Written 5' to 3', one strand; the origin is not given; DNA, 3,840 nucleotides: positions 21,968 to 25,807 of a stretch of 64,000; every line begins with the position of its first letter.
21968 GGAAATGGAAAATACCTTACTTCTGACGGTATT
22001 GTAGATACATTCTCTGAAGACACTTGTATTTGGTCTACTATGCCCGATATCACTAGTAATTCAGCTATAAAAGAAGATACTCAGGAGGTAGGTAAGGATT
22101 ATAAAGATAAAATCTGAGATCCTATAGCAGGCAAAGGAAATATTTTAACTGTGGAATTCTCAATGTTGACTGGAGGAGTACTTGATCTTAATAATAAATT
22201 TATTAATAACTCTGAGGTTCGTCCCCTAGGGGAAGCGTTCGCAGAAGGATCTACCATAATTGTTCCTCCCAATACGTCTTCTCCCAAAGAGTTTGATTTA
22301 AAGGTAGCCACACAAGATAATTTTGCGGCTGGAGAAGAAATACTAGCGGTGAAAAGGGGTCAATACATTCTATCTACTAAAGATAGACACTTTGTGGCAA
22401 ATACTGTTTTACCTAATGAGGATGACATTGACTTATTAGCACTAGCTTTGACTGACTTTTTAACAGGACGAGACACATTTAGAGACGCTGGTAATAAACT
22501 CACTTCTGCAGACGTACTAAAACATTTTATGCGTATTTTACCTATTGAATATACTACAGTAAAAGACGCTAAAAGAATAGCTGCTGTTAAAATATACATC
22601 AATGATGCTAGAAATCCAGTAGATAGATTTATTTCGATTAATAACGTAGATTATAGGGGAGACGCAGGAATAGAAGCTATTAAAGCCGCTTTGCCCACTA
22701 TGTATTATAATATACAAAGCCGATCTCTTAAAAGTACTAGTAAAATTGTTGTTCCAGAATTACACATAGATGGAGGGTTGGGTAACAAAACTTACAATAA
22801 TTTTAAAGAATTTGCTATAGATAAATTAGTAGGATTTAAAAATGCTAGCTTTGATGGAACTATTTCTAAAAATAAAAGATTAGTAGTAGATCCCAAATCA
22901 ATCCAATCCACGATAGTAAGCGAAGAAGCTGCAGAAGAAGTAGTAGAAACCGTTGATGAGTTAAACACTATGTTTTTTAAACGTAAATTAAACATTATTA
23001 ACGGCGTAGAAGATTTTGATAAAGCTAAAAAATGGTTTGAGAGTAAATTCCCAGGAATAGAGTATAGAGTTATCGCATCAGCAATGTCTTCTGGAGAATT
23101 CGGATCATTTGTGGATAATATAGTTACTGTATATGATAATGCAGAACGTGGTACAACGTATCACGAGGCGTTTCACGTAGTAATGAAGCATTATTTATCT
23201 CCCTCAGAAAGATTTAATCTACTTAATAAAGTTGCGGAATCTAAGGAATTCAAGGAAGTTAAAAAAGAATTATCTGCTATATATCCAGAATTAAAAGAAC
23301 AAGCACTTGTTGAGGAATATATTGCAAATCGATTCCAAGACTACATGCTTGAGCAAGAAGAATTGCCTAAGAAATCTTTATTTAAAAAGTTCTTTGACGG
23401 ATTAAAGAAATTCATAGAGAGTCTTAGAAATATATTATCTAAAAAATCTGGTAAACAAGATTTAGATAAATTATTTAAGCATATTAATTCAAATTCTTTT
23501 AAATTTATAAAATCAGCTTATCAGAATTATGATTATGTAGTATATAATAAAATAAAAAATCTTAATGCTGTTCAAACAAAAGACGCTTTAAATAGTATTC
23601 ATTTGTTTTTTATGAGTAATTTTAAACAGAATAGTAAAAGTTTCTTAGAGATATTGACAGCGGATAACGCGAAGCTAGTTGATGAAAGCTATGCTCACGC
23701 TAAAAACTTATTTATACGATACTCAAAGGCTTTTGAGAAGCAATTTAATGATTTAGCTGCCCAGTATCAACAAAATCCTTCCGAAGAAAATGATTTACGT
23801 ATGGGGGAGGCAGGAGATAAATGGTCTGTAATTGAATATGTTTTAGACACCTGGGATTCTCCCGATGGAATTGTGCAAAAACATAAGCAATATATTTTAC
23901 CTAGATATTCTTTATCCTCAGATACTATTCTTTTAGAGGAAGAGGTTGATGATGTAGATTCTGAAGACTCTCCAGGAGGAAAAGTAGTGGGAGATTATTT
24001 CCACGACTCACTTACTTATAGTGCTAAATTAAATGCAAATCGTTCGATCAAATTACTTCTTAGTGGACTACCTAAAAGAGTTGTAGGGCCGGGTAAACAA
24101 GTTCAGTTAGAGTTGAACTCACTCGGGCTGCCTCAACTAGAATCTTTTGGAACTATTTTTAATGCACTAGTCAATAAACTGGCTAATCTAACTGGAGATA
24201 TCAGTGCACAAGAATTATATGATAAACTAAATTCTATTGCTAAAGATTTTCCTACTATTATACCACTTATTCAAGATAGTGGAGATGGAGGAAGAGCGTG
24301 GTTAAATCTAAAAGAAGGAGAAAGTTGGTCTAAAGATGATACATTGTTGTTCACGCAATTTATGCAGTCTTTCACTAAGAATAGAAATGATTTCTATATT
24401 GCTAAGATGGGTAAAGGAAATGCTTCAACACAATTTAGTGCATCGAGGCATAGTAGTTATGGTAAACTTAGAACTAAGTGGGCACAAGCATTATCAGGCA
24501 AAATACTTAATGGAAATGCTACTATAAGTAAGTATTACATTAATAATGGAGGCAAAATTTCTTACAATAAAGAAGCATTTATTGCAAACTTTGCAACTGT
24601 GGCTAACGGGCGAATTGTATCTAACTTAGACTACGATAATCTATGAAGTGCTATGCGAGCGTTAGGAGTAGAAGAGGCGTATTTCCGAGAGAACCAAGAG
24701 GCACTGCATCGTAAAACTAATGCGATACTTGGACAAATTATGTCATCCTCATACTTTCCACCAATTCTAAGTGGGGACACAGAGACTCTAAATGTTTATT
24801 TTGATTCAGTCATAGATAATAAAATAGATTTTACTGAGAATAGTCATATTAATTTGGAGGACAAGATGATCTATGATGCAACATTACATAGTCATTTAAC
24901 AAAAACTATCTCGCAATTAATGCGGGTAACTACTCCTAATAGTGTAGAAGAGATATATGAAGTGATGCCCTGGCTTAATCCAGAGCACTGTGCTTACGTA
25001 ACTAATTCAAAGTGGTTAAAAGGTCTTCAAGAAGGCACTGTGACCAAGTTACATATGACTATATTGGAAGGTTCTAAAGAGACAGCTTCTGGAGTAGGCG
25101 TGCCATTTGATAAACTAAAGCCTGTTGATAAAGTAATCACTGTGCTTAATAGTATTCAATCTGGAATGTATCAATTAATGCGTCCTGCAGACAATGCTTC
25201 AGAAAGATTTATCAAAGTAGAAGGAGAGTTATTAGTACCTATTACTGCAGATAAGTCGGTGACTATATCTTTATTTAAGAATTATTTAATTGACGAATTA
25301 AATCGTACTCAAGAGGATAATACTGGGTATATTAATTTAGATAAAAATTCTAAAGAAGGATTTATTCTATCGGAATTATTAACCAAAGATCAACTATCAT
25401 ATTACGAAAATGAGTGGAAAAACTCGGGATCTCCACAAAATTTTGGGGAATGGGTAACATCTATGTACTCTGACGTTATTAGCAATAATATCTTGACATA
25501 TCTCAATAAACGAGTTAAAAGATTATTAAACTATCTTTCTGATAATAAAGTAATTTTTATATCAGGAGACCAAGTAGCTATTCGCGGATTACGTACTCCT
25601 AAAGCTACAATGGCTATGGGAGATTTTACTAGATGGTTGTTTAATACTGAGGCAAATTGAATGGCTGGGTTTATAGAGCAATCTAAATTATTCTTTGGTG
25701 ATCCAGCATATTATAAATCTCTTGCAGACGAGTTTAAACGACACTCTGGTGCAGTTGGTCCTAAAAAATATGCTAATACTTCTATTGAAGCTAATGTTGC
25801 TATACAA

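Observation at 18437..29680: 3747-aa late protein with a beta-prime-like DFDADKM catalytic motif: candidate virion-packaged RNA polymerase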

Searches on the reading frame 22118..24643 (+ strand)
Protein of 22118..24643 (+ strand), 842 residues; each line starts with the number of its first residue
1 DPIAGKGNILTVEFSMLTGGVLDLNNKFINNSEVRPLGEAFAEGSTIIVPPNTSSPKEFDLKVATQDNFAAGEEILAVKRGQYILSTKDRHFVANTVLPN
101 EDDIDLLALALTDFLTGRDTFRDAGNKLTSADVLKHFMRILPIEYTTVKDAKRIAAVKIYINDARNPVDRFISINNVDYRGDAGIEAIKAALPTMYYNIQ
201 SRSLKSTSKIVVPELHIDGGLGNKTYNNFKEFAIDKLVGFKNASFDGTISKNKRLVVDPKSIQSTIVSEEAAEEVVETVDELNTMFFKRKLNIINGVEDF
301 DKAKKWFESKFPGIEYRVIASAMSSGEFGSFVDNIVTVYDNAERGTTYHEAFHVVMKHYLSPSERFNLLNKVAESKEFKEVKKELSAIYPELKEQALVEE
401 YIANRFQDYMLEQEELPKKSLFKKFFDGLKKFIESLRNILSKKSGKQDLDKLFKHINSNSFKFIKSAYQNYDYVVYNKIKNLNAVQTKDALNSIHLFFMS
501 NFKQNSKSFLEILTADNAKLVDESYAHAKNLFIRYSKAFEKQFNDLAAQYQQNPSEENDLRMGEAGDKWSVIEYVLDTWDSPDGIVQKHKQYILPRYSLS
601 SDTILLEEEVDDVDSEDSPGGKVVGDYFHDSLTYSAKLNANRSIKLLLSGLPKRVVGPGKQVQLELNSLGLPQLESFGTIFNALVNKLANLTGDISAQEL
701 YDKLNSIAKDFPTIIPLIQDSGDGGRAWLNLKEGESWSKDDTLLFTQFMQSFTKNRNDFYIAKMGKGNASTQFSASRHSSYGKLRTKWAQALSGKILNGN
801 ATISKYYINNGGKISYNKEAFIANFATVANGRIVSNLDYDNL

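Call 6: search_protein_families(library=pfam, proteins=[window:22118-24643:+], max_evalue=1)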
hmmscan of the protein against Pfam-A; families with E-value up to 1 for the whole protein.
window:22118-24643:+ (842 aa): 2 families
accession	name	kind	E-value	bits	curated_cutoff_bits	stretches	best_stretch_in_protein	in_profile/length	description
PF18904.5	DUF5660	-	0.15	12.7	24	1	379-441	4-66/109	Domain of unknown function (DUF5660)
PF04282.18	DUF438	-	0.77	10.2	25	0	289-321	3-35/67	Family of unknown function (DUF438)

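Call 7: search_protein_families(library=phrogs, proteins=[window:22118-24643:+], max_evalue=0.01)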
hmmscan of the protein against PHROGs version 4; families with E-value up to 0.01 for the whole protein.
window:22118-24643:+ (842 aa): 0 families

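Call 86: search_solved_structures(query=window:22118-24643:+, max_evalue=1)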
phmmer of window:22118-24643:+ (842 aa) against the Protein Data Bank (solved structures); distinct sequences matched with E-value up to 1: 2.
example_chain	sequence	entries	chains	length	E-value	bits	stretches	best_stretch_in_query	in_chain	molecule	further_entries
2zdj_A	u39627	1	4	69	0.85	11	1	141-187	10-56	hypothetical protein TTMA177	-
6nr8_5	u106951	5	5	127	0.88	11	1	351-445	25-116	Prefoldin subunit 5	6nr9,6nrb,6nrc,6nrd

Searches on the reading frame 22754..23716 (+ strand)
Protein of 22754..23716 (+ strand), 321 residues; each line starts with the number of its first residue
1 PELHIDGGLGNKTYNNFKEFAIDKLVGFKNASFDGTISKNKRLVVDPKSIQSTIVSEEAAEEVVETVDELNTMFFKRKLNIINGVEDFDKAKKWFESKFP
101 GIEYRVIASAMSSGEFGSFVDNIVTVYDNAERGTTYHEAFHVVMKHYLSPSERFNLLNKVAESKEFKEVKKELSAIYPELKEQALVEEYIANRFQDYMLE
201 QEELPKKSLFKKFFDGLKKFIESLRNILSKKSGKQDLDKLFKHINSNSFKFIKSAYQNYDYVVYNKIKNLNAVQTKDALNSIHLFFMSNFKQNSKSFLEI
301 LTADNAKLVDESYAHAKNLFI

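Call 74: predict_structure(alignment_id=A4)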
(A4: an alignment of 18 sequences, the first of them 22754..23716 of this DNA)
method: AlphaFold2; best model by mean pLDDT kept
length: 321 residues; sequences in the alignment: 18
mean_pLDDT: 68.8   pTM: 0.56
mean pLDDT of the five models: 68.8, 67.2, 66.5, 65.2, 64.4
residues with pLDDT >= 90: 88; 70-90: 97; 50-70: 39; < 50: 97
segments of 3 or more residues with pLDDT < 50: 1-81, 206-214, 229-232
pLDDT, mean of each block of 10 residues (from residue 1): 31 32 33 30 32 41 39 33 80 94 85 76 89 94 90 90 92 91 95 92 59 50 52 68 88 67 66 78 87 76 80 88 79
secondary structure, 60 per line:
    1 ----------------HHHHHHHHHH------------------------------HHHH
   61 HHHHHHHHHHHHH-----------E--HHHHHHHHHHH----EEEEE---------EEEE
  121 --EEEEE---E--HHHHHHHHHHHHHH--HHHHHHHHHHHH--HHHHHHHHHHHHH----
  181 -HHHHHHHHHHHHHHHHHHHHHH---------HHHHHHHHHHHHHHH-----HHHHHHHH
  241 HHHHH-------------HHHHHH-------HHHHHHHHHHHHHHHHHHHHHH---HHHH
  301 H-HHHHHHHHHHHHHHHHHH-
elements in order: H17-26 H57-73 H88-98 E103-107 E117-120 E123-127 H134-147 H150-161 H164-176 H182-203 H213-227 H233-245 H259-264 H272-293 H297-301 H303-320

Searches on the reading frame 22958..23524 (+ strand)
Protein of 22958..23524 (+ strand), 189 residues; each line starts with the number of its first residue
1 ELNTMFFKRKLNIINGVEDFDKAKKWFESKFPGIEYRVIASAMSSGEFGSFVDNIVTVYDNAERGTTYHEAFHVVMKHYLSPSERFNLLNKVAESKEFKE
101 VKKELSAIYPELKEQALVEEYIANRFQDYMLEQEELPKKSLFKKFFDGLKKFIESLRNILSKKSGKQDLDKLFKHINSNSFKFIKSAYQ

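Call 50: find_homologous_proteins(query=window:22958-23524:+, max_evalue=0.001)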
Query seq(189 aa): 117 candidates shared short words with the query, none scored E <= 0.001.

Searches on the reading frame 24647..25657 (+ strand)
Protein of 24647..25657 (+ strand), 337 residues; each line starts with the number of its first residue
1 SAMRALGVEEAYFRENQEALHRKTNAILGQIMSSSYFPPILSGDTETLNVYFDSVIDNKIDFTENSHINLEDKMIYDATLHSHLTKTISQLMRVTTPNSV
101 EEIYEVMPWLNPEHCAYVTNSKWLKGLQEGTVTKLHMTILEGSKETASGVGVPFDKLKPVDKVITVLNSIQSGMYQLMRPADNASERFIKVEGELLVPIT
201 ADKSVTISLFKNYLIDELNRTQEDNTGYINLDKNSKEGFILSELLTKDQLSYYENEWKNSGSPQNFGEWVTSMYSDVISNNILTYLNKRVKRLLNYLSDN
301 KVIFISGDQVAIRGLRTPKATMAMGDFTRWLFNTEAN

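Call 6: search_protein_families(library=pfam, proteins=[window:24647-25657:+], max_evalue=1)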
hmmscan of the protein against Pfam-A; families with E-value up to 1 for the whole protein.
window:24647-25657:+ (337 aa): 1 family
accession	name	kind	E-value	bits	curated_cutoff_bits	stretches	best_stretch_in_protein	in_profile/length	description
PF18921.5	Cyanophycin_syn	-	0.19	12.1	27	1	94-132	15-53/115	Cyanophycin synthase-like N-terminal domain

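Call 7: search_protein_families(library=phrogs, proteins=[window:24647-25657:+], max_evalue=0.01)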
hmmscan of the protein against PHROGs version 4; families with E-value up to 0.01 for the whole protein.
window:24647-25657:+ (337 aa): 0 families
